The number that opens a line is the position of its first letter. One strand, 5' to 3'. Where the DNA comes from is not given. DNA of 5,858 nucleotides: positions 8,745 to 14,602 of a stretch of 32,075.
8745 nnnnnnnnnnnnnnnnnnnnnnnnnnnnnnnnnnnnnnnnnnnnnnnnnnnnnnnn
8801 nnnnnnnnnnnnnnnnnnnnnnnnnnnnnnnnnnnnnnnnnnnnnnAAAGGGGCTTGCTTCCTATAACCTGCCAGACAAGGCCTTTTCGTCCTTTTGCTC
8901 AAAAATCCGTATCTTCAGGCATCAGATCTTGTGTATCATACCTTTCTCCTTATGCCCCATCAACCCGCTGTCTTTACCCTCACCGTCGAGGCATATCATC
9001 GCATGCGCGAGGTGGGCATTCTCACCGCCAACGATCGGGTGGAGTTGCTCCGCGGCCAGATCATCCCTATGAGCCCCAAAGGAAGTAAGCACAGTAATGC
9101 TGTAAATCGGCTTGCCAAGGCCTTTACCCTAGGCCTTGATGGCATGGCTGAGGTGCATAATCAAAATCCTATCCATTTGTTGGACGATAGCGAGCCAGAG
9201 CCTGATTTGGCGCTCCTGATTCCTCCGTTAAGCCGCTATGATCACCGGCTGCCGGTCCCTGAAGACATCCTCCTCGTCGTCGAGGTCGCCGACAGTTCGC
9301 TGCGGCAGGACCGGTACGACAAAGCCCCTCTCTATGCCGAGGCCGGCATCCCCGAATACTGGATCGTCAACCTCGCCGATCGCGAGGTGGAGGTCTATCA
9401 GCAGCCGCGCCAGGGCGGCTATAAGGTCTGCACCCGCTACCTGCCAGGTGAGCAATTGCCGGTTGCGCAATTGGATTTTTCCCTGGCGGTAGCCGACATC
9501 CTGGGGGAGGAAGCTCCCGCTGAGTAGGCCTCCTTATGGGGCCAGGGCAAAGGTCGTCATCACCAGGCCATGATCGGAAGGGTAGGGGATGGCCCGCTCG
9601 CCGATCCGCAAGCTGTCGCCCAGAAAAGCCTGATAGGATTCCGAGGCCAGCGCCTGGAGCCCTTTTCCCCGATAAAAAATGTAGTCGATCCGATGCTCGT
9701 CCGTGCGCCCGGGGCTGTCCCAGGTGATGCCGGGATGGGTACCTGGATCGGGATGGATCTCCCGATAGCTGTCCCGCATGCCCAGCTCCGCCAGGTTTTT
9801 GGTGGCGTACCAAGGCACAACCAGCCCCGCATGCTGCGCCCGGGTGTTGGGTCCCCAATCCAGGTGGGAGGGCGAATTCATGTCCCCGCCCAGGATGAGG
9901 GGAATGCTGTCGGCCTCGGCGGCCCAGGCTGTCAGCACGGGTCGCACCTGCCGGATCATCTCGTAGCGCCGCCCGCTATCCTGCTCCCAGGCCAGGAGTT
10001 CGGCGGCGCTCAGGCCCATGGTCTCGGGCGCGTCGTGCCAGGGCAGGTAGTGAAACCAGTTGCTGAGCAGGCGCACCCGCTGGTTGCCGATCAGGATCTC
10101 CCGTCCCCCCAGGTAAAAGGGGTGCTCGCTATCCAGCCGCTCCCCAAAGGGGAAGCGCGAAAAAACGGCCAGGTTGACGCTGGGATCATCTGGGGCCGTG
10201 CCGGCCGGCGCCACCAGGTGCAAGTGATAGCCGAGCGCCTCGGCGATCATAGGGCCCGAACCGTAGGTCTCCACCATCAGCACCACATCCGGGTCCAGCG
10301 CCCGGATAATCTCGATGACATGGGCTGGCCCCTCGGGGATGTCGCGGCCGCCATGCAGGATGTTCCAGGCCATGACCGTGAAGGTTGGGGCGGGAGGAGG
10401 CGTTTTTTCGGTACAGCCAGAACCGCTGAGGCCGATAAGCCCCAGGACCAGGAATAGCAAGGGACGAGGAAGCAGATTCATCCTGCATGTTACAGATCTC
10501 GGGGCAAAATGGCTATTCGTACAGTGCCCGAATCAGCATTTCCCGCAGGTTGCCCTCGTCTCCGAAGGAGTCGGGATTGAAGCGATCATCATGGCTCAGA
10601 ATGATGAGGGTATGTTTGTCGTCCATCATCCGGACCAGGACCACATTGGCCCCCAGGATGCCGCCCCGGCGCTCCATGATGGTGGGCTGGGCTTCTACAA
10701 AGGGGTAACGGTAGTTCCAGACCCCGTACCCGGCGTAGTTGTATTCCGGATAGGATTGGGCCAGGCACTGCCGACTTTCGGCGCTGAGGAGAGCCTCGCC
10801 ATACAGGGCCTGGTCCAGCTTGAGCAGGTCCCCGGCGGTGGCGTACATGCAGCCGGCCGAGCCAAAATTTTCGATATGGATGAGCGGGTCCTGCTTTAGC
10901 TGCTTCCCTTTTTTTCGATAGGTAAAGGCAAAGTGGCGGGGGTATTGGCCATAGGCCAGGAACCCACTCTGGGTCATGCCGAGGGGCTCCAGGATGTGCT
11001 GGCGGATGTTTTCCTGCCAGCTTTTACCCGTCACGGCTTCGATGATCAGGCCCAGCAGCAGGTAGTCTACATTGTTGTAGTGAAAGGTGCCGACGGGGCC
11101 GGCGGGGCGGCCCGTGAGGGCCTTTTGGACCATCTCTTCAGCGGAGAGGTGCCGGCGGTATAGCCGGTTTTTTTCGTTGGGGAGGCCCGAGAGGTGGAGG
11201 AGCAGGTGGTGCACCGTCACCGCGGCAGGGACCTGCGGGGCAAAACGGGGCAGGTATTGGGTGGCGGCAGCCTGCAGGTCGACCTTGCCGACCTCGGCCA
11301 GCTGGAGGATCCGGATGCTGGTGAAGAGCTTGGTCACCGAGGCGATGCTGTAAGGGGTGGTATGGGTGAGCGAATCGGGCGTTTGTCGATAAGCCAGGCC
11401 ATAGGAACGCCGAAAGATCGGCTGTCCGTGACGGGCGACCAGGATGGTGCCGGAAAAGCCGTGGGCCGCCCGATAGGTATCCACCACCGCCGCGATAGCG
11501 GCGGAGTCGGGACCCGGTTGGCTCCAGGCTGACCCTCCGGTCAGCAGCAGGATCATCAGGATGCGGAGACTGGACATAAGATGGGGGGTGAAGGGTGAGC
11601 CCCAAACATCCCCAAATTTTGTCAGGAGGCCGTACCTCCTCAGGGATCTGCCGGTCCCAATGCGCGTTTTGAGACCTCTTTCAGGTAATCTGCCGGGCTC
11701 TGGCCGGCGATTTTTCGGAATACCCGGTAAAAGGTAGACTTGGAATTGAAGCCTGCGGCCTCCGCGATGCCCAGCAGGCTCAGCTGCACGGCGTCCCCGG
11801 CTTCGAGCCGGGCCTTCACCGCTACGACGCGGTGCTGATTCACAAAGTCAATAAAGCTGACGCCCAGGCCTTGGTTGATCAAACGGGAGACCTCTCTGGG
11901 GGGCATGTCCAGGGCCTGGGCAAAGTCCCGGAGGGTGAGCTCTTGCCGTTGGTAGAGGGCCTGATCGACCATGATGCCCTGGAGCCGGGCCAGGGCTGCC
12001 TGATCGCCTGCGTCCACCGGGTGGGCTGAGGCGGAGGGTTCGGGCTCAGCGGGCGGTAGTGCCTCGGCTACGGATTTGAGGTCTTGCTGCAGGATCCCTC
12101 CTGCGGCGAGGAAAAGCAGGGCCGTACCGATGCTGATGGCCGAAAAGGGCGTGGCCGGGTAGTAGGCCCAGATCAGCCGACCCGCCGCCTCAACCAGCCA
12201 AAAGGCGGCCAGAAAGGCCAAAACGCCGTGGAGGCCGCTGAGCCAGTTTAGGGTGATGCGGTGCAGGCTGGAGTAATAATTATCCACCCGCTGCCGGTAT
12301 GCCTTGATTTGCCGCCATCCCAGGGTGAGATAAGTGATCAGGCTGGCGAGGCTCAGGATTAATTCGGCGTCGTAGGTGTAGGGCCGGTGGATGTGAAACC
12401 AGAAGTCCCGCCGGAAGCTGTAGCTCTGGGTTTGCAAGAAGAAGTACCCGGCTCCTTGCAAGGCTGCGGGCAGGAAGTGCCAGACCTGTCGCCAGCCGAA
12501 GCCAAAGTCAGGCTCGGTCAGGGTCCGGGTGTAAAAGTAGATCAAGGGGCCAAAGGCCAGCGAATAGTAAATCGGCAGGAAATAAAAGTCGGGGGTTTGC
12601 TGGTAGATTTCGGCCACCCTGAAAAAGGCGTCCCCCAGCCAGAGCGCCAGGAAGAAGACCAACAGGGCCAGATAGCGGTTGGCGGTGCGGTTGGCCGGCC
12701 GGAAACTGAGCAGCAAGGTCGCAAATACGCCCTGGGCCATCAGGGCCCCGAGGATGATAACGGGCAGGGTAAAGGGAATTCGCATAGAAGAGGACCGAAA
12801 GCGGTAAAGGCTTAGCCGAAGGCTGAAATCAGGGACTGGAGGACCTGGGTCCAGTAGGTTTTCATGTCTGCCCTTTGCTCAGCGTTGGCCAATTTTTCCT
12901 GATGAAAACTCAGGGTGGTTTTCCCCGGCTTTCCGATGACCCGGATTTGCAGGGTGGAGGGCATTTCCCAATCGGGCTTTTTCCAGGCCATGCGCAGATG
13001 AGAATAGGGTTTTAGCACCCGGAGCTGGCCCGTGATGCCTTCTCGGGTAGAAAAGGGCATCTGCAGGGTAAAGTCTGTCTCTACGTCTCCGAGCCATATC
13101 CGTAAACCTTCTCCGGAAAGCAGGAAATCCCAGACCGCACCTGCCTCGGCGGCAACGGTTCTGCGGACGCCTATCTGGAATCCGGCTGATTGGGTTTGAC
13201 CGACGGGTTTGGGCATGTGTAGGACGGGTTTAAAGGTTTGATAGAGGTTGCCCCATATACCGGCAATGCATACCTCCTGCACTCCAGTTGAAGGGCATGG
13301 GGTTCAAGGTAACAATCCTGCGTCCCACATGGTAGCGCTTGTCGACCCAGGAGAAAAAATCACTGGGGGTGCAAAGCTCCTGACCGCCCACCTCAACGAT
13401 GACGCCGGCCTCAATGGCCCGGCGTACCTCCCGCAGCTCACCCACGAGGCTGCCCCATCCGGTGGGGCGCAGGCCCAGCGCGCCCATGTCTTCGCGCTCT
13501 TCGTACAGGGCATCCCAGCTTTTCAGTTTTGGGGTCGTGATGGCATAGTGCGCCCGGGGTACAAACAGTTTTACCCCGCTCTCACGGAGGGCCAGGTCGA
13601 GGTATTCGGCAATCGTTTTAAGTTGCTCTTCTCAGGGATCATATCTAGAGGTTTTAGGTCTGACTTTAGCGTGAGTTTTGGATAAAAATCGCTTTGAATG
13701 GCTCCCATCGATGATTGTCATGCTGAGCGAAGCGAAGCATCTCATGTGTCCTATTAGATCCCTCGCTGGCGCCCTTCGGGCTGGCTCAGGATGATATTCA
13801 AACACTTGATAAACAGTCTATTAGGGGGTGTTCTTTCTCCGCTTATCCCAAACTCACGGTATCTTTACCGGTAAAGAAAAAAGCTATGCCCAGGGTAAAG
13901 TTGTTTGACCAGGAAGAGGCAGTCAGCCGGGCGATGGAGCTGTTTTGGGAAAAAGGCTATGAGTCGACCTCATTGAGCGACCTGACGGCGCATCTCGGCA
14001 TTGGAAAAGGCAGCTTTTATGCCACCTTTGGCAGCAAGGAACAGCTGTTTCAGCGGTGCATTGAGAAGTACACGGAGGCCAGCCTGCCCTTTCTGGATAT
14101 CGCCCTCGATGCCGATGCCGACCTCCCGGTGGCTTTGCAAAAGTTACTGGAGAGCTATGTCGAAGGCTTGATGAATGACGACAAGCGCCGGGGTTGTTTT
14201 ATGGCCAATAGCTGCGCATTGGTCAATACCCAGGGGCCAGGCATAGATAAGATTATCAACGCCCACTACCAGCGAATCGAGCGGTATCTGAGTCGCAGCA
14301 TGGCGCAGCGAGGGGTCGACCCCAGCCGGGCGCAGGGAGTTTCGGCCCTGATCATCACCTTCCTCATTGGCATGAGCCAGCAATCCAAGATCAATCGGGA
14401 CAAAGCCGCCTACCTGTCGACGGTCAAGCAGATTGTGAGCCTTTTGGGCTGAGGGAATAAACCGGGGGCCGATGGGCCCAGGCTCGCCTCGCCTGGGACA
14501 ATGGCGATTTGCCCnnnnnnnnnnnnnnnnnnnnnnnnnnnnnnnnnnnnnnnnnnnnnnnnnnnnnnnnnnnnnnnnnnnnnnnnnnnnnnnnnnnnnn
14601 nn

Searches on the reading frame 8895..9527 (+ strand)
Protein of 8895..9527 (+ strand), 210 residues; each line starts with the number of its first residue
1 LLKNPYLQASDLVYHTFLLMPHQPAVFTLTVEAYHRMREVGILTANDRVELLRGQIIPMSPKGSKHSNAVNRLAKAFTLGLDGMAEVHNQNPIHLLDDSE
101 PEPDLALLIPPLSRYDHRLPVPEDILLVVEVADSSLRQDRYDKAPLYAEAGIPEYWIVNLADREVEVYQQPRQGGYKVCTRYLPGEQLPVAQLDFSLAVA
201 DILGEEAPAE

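Call 54: search_protein_families(library=pfam, proteins=[window:8895-9527:+], max_evalue=0.0001)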
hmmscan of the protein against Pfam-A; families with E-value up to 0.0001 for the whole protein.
window:8895-9527:+ (210 aa): 1 family
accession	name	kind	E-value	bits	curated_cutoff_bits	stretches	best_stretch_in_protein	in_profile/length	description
PF05685.18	Uma2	-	7.6e-36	123.6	27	1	32-199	2-171/172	Putative restriction endonuclease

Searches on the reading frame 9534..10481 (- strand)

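Call 54: search_protein_families(library=pfam, proteins=[window:9534-10481:-], max_evalue=0.0001)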
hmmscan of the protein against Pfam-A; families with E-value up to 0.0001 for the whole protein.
window:9534-10481:- (315 aa): 1 family
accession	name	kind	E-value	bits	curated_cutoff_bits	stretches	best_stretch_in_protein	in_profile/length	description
PF03372.29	Exo_endo_phos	-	1.9e-19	70.7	24.5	1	37-304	1-225/225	Endonuclease/Exonuclease/phosphatase family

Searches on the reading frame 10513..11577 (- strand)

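Call 54: search_protein_families(library=pfam, proteins=[window:10513-11577:-], max_evalue=0.0001)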
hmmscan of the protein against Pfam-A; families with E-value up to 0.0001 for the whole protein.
window:10513-11577:- (354 aa): 1 family
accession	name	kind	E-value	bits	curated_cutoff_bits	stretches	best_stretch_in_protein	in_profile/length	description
PF00144.29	Beta-lactamase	-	4.1e-48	164.7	27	1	29-342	2-322/329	Beta-lactamase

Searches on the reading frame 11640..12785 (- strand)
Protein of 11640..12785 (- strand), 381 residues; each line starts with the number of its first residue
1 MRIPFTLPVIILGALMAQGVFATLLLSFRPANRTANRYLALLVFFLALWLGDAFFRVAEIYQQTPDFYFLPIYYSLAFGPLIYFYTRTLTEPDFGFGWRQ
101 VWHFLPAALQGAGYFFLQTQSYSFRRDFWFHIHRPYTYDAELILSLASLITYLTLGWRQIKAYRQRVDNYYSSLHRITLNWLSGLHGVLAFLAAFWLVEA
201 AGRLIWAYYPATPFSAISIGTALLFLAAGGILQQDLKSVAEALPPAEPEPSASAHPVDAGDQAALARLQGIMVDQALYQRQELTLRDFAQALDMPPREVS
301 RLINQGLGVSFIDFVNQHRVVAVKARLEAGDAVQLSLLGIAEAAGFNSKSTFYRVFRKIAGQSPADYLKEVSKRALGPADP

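Call 55: search_protein_families(library=pfam, proteins=[window:11640-12785:-], max_evalue=0.0001)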
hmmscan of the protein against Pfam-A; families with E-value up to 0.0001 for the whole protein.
window:11640-12785:- (381 aa): 2 families
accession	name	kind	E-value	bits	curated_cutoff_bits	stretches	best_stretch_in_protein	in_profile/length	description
PF12833.13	HTH_18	-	4.8e-16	59.2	33.6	1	289-369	2-79/80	Helix-turn-helix domain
PF00165.29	HTH_AraC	-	6.4e-08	33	26.6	1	335-369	9-42/42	Bacterial regulatory helix-turn-helix proteins, AraC family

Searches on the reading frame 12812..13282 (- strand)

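Call 55: search_protein_families(library=pfam, proteins=[window:12812-13282:-], max_evalue=0.0001)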
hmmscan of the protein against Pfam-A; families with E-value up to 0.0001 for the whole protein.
window:12812-13282:- (156 aa): 1 family
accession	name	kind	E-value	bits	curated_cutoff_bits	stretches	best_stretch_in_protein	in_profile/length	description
PF08327.17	AHSA1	-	9e-10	39.3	22.1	1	45-154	2-123/125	Activator of Hsp90 ATPase homolog 1-like protein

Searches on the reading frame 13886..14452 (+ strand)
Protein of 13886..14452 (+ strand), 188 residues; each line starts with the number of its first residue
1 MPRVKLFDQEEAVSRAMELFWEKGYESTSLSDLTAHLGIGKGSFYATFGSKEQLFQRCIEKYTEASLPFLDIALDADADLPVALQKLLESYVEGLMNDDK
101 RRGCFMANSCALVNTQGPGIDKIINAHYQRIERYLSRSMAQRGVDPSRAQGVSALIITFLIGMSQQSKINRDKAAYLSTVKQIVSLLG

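Call 55: search_protein_families(library=pfam, proteins=[window:13886-14452:+], max_evalue=0.0001)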
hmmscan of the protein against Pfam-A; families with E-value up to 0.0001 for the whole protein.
window:13886-14452:+ (188 aa): 2 families
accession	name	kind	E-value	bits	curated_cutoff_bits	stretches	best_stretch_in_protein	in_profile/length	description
PF00440.29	TetR_N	-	3e-15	56.2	24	1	14-57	3-46/47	Bacterial regulatory proteins, tetR family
PF21993.1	TetR_C_13_2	-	5.5e-08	33.5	27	1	83-175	4-96/103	Transcriptional regulator LmrA/YxaF-like, C-terminal domain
